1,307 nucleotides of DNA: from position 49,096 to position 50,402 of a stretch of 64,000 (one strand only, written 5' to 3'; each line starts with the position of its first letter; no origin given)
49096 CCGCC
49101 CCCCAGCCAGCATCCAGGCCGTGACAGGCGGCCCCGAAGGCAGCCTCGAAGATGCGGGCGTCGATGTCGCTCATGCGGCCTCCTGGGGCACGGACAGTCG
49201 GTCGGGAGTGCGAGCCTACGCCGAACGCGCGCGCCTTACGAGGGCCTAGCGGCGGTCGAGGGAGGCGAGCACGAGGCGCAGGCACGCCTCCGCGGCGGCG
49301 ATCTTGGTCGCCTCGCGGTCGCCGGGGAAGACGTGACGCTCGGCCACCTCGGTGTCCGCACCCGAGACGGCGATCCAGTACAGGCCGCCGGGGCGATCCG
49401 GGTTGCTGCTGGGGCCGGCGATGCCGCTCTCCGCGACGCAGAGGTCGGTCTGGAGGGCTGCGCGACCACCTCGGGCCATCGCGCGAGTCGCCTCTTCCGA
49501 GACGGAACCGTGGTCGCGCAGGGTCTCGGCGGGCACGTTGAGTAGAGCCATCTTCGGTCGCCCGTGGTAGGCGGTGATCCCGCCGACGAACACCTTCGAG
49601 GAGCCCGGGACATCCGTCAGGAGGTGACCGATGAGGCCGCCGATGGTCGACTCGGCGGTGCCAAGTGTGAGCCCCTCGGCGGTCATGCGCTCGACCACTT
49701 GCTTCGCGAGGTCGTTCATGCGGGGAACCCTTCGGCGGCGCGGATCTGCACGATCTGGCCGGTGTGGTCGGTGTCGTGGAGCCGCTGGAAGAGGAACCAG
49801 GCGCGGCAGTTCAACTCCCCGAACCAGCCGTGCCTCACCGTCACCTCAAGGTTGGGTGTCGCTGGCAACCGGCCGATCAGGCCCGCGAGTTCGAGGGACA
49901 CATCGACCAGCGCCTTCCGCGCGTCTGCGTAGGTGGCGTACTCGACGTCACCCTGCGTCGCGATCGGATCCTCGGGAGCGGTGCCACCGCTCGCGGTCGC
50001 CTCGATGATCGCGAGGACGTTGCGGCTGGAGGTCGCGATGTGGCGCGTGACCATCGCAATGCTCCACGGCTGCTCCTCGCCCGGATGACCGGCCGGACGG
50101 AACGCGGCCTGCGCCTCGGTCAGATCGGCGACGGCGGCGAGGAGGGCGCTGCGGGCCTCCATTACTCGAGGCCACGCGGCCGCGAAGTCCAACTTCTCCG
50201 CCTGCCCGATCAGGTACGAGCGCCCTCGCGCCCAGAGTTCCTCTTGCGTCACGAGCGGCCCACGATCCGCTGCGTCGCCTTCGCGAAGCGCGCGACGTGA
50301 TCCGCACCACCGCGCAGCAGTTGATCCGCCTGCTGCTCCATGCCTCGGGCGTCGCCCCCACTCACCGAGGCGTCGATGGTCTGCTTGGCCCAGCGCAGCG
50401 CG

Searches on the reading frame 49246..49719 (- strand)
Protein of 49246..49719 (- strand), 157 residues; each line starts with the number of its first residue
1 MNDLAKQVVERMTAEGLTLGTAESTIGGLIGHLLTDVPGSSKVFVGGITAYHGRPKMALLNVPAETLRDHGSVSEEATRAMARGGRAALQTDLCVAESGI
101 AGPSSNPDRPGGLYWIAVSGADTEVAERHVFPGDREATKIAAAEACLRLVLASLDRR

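Call 50: search_protein_families(library=pfam, proteins=[window:49246-49719:-])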
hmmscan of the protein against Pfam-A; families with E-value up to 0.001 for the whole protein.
window:49246-49719:- (157 aa): 1 family
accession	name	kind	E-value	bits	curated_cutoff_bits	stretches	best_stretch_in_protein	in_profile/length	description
PF02464.23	CinA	-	3.7e-45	153.8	23.5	1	3-152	3-153/155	Competence-damaged protein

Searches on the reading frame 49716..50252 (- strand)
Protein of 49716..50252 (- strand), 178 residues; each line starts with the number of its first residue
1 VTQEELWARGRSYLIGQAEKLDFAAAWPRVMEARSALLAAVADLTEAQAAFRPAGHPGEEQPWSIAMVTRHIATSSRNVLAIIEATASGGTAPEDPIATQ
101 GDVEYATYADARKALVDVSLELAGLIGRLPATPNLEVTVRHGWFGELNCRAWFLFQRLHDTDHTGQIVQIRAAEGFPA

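Call 50: search_protein_families(library=pfam, proteins=[window:49716-50252:-])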
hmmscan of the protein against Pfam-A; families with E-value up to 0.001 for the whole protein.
window:49716-50252:- (178 aa): 1 family
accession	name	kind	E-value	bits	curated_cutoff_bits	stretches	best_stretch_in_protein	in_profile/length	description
PF12867.12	DinB_2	-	5.9e-13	49.8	24.8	1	32-167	4-128/128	DinB superfamily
